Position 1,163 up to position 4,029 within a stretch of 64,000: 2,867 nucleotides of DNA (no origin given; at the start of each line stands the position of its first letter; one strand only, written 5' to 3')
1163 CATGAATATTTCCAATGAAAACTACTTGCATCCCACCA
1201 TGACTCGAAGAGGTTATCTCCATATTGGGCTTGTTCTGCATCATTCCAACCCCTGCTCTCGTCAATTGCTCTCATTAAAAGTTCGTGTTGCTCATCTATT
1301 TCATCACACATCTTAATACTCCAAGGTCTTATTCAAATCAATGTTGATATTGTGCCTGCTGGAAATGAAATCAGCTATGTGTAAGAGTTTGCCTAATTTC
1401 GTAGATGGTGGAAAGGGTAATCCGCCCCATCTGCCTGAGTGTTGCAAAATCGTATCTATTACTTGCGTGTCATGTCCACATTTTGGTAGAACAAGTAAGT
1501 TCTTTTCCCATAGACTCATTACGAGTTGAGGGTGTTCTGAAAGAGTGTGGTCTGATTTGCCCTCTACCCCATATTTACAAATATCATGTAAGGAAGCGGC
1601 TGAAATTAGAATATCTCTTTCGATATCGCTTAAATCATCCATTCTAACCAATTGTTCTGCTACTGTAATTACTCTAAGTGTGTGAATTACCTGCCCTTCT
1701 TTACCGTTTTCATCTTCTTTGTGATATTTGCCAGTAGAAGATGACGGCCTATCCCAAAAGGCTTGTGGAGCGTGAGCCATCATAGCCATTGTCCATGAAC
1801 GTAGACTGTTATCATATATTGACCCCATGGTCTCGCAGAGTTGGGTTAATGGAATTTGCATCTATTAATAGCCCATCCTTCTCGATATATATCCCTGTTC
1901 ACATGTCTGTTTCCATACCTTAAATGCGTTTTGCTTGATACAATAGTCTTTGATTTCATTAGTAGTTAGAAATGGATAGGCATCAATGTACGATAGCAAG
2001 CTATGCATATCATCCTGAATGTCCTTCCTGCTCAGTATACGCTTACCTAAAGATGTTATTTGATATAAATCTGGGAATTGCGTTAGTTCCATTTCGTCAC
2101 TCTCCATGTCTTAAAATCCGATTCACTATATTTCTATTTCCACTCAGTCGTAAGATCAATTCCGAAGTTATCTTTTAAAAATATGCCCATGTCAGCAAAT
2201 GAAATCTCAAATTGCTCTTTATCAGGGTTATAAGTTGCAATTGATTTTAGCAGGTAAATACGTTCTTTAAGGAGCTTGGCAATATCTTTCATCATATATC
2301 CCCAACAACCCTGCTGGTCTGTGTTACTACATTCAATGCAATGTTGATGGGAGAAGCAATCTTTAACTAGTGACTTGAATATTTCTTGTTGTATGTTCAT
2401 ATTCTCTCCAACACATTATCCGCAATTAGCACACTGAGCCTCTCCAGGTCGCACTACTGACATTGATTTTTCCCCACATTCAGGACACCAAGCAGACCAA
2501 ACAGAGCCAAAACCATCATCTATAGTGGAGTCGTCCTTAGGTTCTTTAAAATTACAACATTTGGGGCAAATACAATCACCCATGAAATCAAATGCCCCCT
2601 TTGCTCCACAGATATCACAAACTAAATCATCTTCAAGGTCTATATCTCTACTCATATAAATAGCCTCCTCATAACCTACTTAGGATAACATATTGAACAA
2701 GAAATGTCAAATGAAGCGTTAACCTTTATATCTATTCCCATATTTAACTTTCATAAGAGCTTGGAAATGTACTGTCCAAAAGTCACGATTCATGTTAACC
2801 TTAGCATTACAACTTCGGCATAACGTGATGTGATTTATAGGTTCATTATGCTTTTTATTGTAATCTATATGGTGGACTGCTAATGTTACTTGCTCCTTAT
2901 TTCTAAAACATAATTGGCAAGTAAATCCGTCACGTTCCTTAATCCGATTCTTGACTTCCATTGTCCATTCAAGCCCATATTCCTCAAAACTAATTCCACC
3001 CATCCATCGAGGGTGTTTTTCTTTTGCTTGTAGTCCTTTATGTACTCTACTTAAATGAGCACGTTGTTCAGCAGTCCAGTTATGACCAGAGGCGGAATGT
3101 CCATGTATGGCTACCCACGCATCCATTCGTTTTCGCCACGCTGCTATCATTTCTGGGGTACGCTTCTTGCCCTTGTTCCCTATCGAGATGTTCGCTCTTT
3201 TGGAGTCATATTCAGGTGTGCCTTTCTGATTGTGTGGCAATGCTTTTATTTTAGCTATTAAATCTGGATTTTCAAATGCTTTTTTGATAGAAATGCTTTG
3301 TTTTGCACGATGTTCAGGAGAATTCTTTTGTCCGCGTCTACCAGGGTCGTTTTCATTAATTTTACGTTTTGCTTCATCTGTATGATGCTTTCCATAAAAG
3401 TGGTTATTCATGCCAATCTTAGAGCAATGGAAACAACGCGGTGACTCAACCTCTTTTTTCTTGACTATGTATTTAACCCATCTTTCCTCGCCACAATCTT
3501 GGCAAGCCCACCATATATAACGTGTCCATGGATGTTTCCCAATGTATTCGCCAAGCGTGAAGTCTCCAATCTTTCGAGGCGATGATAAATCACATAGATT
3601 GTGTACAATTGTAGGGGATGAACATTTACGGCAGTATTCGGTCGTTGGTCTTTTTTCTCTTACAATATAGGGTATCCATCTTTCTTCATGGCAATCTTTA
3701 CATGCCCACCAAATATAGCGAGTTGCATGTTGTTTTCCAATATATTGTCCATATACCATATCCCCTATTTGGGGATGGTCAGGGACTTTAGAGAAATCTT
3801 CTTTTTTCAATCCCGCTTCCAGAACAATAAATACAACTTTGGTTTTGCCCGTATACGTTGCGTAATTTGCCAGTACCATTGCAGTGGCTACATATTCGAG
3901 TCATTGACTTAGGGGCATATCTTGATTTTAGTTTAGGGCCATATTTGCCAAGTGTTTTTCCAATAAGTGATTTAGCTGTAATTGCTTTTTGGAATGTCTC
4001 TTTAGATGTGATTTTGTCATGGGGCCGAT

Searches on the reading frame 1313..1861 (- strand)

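Call 14: search_protein_families(library=pfam, proteins=[window:1313-1861:-], max_evalue=0.001)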
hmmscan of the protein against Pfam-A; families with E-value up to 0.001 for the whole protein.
window:1313-1861:- (182 aa): 1 family
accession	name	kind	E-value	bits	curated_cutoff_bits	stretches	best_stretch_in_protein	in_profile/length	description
PF01966.28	HD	-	2.6e-08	34.6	22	1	59-164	3-111/116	HD domain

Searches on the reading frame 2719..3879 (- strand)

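Call 14: search_protein_families(library=pfam, proteins=[window:2719-3879:-], max_evalue=0.001)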
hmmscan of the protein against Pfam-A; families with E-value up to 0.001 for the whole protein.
window:2719-3879:- (386 aa): 1 family
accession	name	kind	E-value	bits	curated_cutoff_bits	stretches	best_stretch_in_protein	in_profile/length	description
PF07460.16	NUMOD3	-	4.5e-05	23.7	20.4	1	155-174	17-36/37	NUMOD3 motif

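Call 97: search_protein_families(library=phrogs, proteins=[window:2719-3879:-], max_evalue=0.001)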
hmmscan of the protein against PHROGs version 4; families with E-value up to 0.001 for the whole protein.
window:2719-3879:- (386 aa): 13 families
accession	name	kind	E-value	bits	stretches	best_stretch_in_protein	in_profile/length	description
phrog_8446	-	DNA, RNA and nucleotide metabolism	3.3e-11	44.2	1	285-362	109-196/211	HNH endonuclease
phrog_1271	-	DNA, RNA and nucleotide metabolism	9.9e-10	39.3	1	52-367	133-321/361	HNH endonuclease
phrog_8048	-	DNA, RNA and nucleotide metabolism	1.3e-07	32.1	1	307-367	165-231/273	HNH endonuclease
phrog_16986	-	unknown function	4e-06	27.6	1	308-359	10-63/248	-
phrog_314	-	DNA, RNA and nucleotide metabolism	4.2e-06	27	0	137-248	248-339/574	homing endonuclease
phrog_2255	-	DNA, RNA and nucleotide metabolism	7.2e-06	26.6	0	288-363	98-170/211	HNH endonuclease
phrog_740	-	DNA, RNA and nucleotide metabolism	5e-05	23.4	1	308-366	28-89/332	HNH endonuclease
phrog_5956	-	DNA, RNA and nucleotide metabolism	7.4e-05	23.4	1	307-363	48-109/138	HNH endonuclease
phrog_333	-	DNA, RNA and nucleotide metabolism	0.00021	22.4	1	292-359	8-76/138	HNH endonuclease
phrog_14314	-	DNA, RNA and nucleotide metabolism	0.00026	22.4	1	312-360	10-61/252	HNH endonuclease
phrog_16726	-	DNA, RNA and nucleotide metabolism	0.0003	21.6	1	309-360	84-139/308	HNH endonuclease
phrog_24910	-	unknown function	0.00048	20.9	0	215-252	37-76/169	-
phrog_2214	-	DNA, RNA and nucleotide metabolism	0.00093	19.4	0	304-366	179-242/429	HNH endonuclease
